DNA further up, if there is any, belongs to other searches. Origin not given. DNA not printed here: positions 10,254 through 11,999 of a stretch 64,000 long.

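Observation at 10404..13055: GC-rich radical SAM/SPASM enzyme with a C-terminal PqqD-like recognition domain, next to an orphan ORF and a TipAS-type MerR regulator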

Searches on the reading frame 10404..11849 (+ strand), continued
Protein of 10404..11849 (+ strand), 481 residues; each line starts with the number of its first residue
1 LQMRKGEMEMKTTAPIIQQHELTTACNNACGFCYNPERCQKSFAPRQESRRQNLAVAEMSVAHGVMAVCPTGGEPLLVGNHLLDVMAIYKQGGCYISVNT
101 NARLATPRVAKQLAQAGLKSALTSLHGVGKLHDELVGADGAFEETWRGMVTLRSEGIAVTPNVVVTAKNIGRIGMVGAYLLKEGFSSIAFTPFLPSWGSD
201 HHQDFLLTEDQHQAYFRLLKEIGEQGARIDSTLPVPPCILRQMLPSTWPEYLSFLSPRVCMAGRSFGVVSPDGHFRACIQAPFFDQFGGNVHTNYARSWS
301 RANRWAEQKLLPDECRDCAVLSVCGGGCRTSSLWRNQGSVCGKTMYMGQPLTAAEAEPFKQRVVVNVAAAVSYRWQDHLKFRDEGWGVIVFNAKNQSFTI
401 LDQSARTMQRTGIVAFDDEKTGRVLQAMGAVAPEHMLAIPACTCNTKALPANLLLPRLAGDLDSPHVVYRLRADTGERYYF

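Call 11: find_encoding_contigs(protein=P0056, flank=6000, max_places=2)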
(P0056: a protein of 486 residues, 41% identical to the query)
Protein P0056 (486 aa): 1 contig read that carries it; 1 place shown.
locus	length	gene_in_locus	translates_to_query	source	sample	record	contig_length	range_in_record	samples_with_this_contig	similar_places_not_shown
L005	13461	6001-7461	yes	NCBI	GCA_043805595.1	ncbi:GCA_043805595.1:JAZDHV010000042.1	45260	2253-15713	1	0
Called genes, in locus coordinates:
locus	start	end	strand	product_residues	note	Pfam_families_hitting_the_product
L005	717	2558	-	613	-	PF05362:Lon_C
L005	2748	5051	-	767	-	PF01751:Toprim, PF01131:Topoisom_bac, PF01396:Zn_ribbon_Top1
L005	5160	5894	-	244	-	PF01978:TrmB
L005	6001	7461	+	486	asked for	PF04055:Radical_SAM, PF13353:Fer4_12 (faint)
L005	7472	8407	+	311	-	PF04055:Radical_SAM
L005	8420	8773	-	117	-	PF25212:HVO_A0114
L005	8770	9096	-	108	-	PF20126:TumE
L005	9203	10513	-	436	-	PF05834:Lycopene_cycl (weak), PF13450:NAD_binding_8 (weak)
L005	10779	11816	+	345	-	PF05496:RuvB_N (faint), PF01078:Mg_chelatase, PF00004:AAA, PF07724:AAA_2 (weak), PF07728:AAA_5, PF07726:AAA_3, PF00158:Sigma54_activat (weak), PF17863:AAA_lid_2, +2 more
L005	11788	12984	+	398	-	PF05762:VWA_CoxE (weak), PF01882:DUF58, PF00092:VWA, PF13519:VWA_2, PF13768:VWA_3 (weak)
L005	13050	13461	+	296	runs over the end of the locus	-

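Call 12: find_encoding_contigs(protein=P0062, flank=6000, max_places=2)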
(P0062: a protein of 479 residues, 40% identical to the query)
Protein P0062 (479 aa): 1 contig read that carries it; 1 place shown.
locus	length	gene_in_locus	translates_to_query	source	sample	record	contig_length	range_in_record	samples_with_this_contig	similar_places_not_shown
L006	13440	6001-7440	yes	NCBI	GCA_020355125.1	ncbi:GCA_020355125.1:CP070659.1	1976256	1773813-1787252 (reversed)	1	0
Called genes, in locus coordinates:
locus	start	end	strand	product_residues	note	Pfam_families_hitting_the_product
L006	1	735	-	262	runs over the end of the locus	PF01012:ETF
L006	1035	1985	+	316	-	PF02737:3HCDH_N, PF03721:UDPG_MGDP_dh_N (weak), PF00725:3HCDH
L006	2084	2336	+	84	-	PF10502:Peptidase_S26 (weak)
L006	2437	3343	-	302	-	PF05810:NinF (weak), PF00291:PALP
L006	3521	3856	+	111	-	-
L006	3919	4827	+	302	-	PF00291:PALP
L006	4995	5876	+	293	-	PF00132:Hexapep (faint)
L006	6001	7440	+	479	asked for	PF04055:Radical_SAM, PF13353:Fer4_12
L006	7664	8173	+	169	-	PF10050:DUF2284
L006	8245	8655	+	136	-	PF08915:tRNA-Thr_ED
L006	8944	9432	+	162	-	PF10050:DUF2284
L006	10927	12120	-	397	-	PF00155:Aminotran_1_2, PF01041:DegT_DnrJ_EryC1 (weak)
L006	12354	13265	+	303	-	PF02540:NAD_synthase, PF01171:ATP_bind_3, PF02568:ThiI (faint), PF00958:GMP_synt_C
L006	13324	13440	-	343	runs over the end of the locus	PF01244:Peptidase_M19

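Call 13: find_encoding_contigs(protein=P0055, flank=6000, max_places=3)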
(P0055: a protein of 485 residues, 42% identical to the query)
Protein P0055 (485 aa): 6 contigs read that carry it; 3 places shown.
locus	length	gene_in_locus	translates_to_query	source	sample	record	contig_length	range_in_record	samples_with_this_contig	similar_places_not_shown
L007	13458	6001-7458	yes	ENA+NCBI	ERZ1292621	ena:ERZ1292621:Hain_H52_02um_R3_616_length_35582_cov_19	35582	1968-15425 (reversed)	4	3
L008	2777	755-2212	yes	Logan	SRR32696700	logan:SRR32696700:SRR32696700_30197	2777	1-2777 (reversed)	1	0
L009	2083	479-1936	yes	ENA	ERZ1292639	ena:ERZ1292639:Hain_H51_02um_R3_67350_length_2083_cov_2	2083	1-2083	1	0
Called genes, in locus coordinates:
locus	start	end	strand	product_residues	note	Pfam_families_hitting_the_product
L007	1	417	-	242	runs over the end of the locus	PF01163:RIO1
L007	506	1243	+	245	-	-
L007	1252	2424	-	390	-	PF13433:Peripla_BP_5 (faint), PF13458:Peripla_BP_6, PF01094:ANF_receptor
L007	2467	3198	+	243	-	PF01978:TrmB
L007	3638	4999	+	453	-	-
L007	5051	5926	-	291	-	PF01895:PhoU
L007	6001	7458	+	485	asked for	PF04055:Radical_SAM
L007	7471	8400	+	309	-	PF04055:Radical_SAM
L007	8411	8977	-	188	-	-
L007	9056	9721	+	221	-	PF00702:Hydrolase, PF13419:HAD_2, PF13242:Hydrolase_like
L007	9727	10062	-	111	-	PF01588:tRNA_bind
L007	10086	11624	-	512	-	PF03901:Glyco_transf_22, PF13231:PMT_2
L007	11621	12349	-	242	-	-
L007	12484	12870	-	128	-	-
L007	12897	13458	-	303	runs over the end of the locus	PF07929:PRiA4_ORF3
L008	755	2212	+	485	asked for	PF04055:Radical_SAM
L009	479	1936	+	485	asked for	PF04055:Radical_SAM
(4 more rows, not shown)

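Call 16: search_solved_structures(query=A1, max_evalue=0.001, show_alignments=1)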
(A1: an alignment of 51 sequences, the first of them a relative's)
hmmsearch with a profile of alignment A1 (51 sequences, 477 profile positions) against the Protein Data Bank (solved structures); distinct sequences matched with E-value up to 0.001: 31.
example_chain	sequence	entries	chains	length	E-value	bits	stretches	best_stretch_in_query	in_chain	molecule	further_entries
6efn_A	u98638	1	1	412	8.4e-18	67.5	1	7-176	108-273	Sporulation killing factor maturation protein SkfB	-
6c8v_A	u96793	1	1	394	5.4e-15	58.3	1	6-327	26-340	Coenzyme PQQ synthesis protein E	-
7vob_C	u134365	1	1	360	2.2e-14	56.3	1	14-179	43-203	Cytosylglucuronate decarboxylase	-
7voc_C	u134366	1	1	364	2.2e-14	56.2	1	14-179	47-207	Cytosylglucuronate decarboxylase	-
4k37_A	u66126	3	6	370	1.5e-12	50.2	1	16-211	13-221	Anaerobic sulfatase-maturating enzyme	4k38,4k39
4k36_A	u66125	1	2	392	1.8e-12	49.9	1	16-211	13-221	Anaerobic sulfatase-maturating enzyme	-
7bi7_A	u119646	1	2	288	2.3e-10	43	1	14-194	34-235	FeMo cofactor biosynthesis protein NifB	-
7jmb_A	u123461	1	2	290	2.3e-10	43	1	14-194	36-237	Nitrogenase iron-molybdenum cofactor biosynthesis protein NifB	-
7jma_A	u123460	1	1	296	2.4e-10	42.9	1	14-194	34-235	Nitrogenase iron-molybdenum cofactor biosynthesis protein NifB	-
8vpo_A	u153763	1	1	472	2.5e-09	39.6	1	11-163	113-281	Radical SAM core domain-containing protein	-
2fb2_A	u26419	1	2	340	3.7e-09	39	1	14-174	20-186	Molybdenum cofactor biosynthesis protein A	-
1tv7_A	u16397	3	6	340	3.7e-09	39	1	13-174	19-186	Molybdenum cofactor biosynthesis protein A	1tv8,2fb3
5v1q_A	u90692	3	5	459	4.1e-09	38.9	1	16-185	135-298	Radical SAM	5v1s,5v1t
9dfu_A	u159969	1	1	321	3e-08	36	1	7-162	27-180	Radical SAM core domain-containing protein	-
9dfn_A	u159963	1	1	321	8.1e-08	34.6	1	7-162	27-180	Radical SAM core domain-containing protein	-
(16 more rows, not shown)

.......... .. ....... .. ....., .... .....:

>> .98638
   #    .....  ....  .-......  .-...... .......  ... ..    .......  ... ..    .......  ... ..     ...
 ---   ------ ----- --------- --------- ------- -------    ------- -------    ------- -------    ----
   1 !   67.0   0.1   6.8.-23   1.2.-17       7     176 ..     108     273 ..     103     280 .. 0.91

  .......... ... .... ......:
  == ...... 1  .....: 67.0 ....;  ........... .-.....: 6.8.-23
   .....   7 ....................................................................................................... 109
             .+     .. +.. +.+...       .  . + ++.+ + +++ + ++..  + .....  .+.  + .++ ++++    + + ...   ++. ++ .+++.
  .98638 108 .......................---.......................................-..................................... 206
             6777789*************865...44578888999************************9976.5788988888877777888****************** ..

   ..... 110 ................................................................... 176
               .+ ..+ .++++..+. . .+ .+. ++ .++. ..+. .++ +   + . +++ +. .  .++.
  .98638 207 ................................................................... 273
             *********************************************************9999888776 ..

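Call 25: predict_structure(alignment_id=A1)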
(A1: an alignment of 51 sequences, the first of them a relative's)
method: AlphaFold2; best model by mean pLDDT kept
length: 472 residues; sequences in the alignment: 51
mean_pLDDT: 94.4   pTM: 0.92
mean pLDDT of the five models: 94.4, 93.6, 93.4, 92.5, 92.3
residues with pLDDT >= 90: 422; 70-90: 48; 50-70: 2; < 50: 0
segments of 3 or more residues with pLDDT < 50: none
pLDDT, mean of each block of 10 residues (from residue 1): 93 94 87 79 96 97 94 98 97 98 98 96 96 98 98 97 95 96 93 93 96 96 92 95 93 95 92 91 95 95 94 95 93 93 96 96 95 97 96 96 94 98 86 92 94 95 93 98
secondary structure, 60 per line:
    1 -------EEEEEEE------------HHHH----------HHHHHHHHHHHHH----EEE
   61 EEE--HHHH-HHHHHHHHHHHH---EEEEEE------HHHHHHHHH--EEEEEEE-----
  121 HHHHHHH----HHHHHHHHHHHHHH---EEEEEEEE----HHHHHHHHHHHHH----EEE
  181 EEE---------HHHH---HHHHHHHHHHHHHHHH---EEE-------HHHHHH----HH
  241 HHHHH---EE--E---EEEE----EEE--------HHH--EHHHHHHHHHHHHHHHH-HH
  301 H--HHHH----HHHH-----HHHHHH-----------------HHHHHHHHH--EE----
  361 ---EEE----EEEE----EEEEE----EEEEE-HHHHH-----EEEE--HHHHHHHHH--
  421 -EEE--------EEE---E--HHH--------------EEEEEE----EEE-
elements in order: E8-14 H27-30 H41-53 E58-63 H66-69 H71-82 E86-91 H98-106 E109-115 H121-127 H132-145 E149-156 H161-173 E178-183 H193-196 H200-215 E219-221 H229-234 H239-245 E257-260 E265-267 H282-297 H304-307 H312-315 H321-326 H344-352 E364-366 E371-374 E379-383 E388-392 H394-398 E404-407 H410-418 E422-424 E433-435 E459-464 E469-471
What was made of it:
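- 10431..11849 (+): Radical SAM/SPASM enzyme gene (472 aa plus stop). It appears monocistronic. The full-length AlphaFold2 model has mean pLDDT 94.4 and pTM 0.92 (call 25).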

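Call 26: search_protein_families(library=ncbifam, proteins=[L004:5006-5983:+, L005:7472-8407:+, L007:7471-8400:+, L001:11640-12584:+], max_evalue=0.001)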
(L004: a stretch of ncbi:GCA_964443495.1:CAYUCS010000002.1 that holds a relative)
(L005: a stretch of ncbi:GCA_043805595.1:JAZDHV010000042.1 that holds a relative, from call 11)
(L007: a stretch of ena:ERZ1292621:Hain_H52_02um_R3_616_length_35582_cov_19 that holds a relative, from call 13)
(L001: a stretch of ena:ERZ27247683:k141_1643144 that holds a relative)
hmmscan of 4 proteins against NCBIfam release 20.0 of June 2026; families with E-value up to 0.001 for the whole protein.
L004:5006-5983:+ (325 aa): 40 families (the best 25 are shown)
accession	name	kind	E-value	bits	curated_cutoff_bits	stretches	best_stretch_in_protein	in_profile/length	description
NF045574.1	sacti_mat_StsB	exception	1.3e-20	73.7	625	1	26-275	101-353/466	StsB family radical SAM/SPASM domain sactipeptide maturase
TIGR04250.1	SCM_rSAM_ScmE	equivalog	1.5e-18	66.9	400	1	25-179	7-165/358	SynChlorMet cassette radical SAM/SPASM protein ScmE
TIGR04051.1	rSAM_NirJ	equivalog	2.7e-18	66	515.45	1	27-191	8-175/354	heme d1 biosynthesis radical SAM protein NirJ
TIGR04053.2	TIGR04053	equivalog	1.9e-16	60.3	395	1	21-220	7-210/366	TIGR04053 family radical SAM/SPASM domain-containing protein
TIGR03962.1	mycofact_rSAM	equivalog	1.5e-15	57.2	265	1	21-214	11-206/339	mycofactocin radical SAM maturase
TIGR04545.1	rSAM_ahbD_hemeb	equivalog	2.8e-15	56.6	500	1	27-200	6-183/339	heme b synthase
TIGR04347.1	pseudo_SAM_Halo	equivalog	6.6e-15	55.3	525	1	26-189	43-209/390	TIGR04347 family pseudo-SAM/SPASM protein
TIGR04054.1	rSAM_NirJ1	equivalog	2e-14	53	650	1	24-203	39-221/387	putative heme d1 biosynthesis radical SAM protein NirJ1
TIGR04546.1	rSAM_ahbC_deAc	equivalog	2.4e-13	49.7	650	1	26-203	44-224/390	12,18-didecarboxysiroheme deacetylase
TIGR04133.1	rSAM_w_lipo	hypoth_equivalog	5.2e-13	48.6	425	1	28-225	31-233/350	TIGR04133 family radical SAM/SPASM protein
TIGR02109.1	PQQ_syn_pqqE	equivalog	1.7e-12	47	381.35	1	26-222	12-211/358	pyrroloquinoline quinone biosynthesis protein PqqE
NF012164.0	AlbA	equivalog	1.7e-12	46.5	850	1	18-274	109-369/442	subtilosin maturase AlbA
TIGR04317.1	W_rSAM_matur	equivalog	2.9e-12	46.4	380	1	26-263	9-256/349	tungsten cofactor oxidoreductase radical SAM maturase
NF050035.1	rSAM_WgK_link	exception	3.5e-12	46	650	1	22-174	10-166/367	radical SAM/SPASM peptide maturase WgkB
TIGR04055.1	rSAM_NirJ2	equivalog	4.1e-12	46.3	500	1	26-275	5-266/326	putative heme d1 biosynthesis radical SAM protein NirJ2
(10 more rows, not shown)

L005:7472-8407:+ (311 aa): 49 families (the best 25 are shown)
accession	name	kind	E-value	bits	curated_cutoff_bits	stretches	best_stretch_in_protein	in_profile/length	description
TIGR04347.1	pseudo_SAM_Halo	equivalog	4.6e-22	78.8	525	1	7-207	35-234/390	TIGR04347 family pseudo-SAM/SPASM protein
NF045574.1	sacti_mat_StsB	exception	4.5e-21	75.2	625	1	11-274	97-362/466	StsB family radical SAM/SPASM domain sactipeptide maturase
TIGR03962.1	mycofact_rSAM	equivalog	2.9e-20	72.7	265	1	6-211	7-212/339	mycofactocin radical SAM maturase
TIGR04054.1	rSAM_NirJ1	equivalog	6.8e-18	64.4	650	1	8-204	34-230/387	putative heme d1 biosynthesis radical SAM protein NirJ1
TIGR04250.1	SCM_rSAM_ScmE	equivalog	2.4e-17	62.9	400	1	15-225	8-220/358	SynChlorMet cassette radical SAM/SPASM protein ScmE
TIGR04303.1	GeoRSP_rSAM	equivalog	4.7e-17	62.5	400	1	12-218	7-211/325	GeoRSP system radical SAM/SPASM protein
TIGR04546.1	rSAM_ahbC_deAc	equivalog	5.9e-17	61.5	650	1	3-204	32-233/390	12,18-didecarboxysiroheme deacetylase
TIGR04055.1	rSAM_NirJ2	equivalog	2.4e-16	60.2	500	1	11-213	1-202/326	putative heme d1 biosynthesis radical SAM protein NirJ2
TIGR04053.2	TIGR04053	equivalog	2.6e-16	59.8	395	1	10-223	7-222/366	TIGR04053 family radical SAM/SPASM domain-containing protein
TIGR04545.1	rSAM_ahbD_hemeb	equivalog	5.9e-15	55.5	500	1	12-204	2-194/339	heme b synthase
NF049973.1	radical_Rv1681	equivalog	6.3e-15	54.9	380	1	12-177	75-240/326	Rv1681 family radical SAM protein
NF038283.1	viperin_w_prok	equivalog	2e-14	53.5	180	1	12-127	4-125/281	viperin family antiviral radical SAM protein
TIGR04082.1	rSAM_for_selen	equivalog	1.1e-13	50.8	350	1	14-196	203-394/516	thio(seleno)oxazole modification radical SAM maturase SbtM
TIGR04403.1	rSAM_skfB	equivalog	1.6e-13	50.3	300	1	15-269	109-364/402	sporulation killing factor system radical SAM maturase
TIGR04051.1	rSAM_NirJ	equivalog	1.7e-13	50.3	515.45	1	9-192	1-184/354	heme d1 biosynthesis radical SAM protein NirJ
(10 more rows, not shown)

L007:7471-8400:+ (309 aa): 43 families (the best 25 are shown)
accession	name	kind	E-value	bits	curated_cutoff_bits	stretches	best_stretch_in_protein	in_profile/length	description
TIGR04082.1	rSAM_for_selen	equivalog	4.3e-23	81.8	350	1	12-193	201-379/516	thio(seleno)oxazole modification radical SAM maturase SbtM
NF045574.1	sacti_mat_StsB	exception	4.3e-22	78.6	625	1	10-255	96-340/466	StsB family radical SAM/SPASM domain sactipeptide maturase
TIGR03962.1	mycofact_rSAM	equivalog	1e-21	77.5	265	1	7-208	8-208/339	mycofactocin radical SAM maturase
TIGR04250.1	SCM_rSAM_ScmE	equivalog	8e-21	74.3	400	1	15-175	8-168/358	SynChlorMet cassette radical SAM/SPASM protein ScmE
TIGR04054.1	rSAM_NirJ1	equivalog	1.1e-20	73.7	650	1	8-195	34-220/387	putative heme d1 biosynthesis radical SAM protein NirJ1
TIGR04546.1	rSAM_ahbC_deAc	equivalog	5.3e-20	71.6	650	1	8-197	37-225/390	12,18-didecarboxysiroheme deacetylase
TIGR04347.1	pseudo_SAM_Halo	equivalog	6.6e-18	65.1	525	1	3-191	31-218/390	TIGR04347 family pseudo-SAM/SPASM protein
TIGR04251.1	SCM_rSAM_ScmF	equivalog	4.9e-17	62.3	400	1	12-188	6-185/353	SynChlorMet cassette radical SAM/SPASM protein ScmF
TIGR04051.1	rSAM_NirJ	equivalog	2.3e-16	59.7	515.45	1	9-193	1-184/354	heme d1 biosynthesis radical SAM protein NirJ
TIGR04053.2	TIGR04053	equivalog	1e-15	57.9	395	1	11-193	9-194/366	TIGR04053 family radical SAM/SPASM domain-containing protein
TIGR04303.1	GeoRSP_rSAM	equivalog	9.8e-15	54.9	400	1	13-196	8-188/325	GeoRSP system radical SAM/SPASM protein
TIGR04545.1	rSAM_ahbD_hemeb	equivalog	6.3e-14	52.2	500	1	12-201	2-191/339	heme b synthase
TIGR04055.1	rSAM_NirJ2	equivalog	7.2e-14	52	500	1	11-193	1-182/326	putative heme d1 biosynthesis radical SAM protein NirJ2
NF049973.1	radical_Rv1681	equivalog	8.4e-14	51.2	380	1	18-177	80-239/326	Rv1681 family radical SAM protein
NF038283.1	viperin_w_prok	equivalog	3e-13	49.6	180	1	14-126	6-123/281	viperin family antiviral radical SAM protein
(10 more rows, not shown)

L001:11640-12584:+ (314 aa): 55 families (the best 25 are shown)
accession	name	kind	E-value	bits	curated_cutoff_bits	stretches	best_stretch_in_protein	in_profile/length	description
TIGR02668.1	moaA_archaeal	equivalog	3.7e-24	85.3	325.25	1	8-206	17-218/303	GTP 3',8-cyclase MoaA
NF001199.0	PRK00164.2-1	equivalog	4e-24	85.3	231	1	8-198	19-213/308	GTP 3',8-cyclase MoaA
TIGR02109.1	PQQ_syn_pqqE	equivalog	5.7e-24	84.7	381.35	1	8-252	14-260/358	pyrroloquinoline quinone biosynthesis protein PqqE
TIGR04055.1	rSAM_NirJ2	equivalog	7.4e-24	84.9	500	1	10-198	9-197/326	putative heme d1 biosynthesis radical SAM protein NirJ2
TIGR04303.1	GeoRSP_rSAM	equivalog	2.4e-22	79.9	400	1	8-263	12-266/325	GeoRSP system radical SAM/SPASM protein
TIGR02666.1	moaA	equivalog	5.7e-22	78.1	284.05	1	10-166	19-185/336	GTP 3',8-cyclase MoaA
NF038283.1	viperin_w_prok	equivalog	2.7e-20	72.7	180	1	7-153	8-169/281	viperin family antiviral radical SAM protein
TIGR04317.1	W_rSAM_matur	equivalog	3.2e-20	72.5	380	1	10-253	13-259/349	tungsten cofactor oxidoreductase radical SAM maturase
TIGR03961.1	rSAM_PTO1314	hypoth_equivalog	2e-17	63.5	306.05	1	10-279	32-296/332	PTO1314 family radical SAM protein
NF045574.1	sacti_mat_StsB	exception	3.6e-17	62.4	625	1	11-165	106-260/466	StsB family radical SAM/SPASM domain sactipeptide maturase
TIGR04546.1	rSAM_ahbC_deAc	equivalog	1.6e-16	60.1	650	1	8-167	46-206/390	12,18-didecarboxysiroheme deacetylase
TIGR04347.1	pseudo_SAM_Halo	equivalog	2e-16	60.2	525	1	9-175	46-214/390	TIGR04347 family pseudo-SAM/SPASM protein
TIGR04311.1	rSAM_Geo_metal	subfamily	6.6e-16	58.4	400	1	9-170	11-183/423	radical SAM/SPASM family putative metalloenzyme maturase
TIGR04545.1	rSAM_ahbD_hemeb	equivalog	3.1e-15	56.5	500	1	10-166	9-167/339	heme b synthase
TIGR04250.1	SCM_rSAM_ScmE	equivalog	4e-15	55.6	400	1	10-192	12-197/358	SynChlorMet cassette radical SAM/SPASM protein ScmE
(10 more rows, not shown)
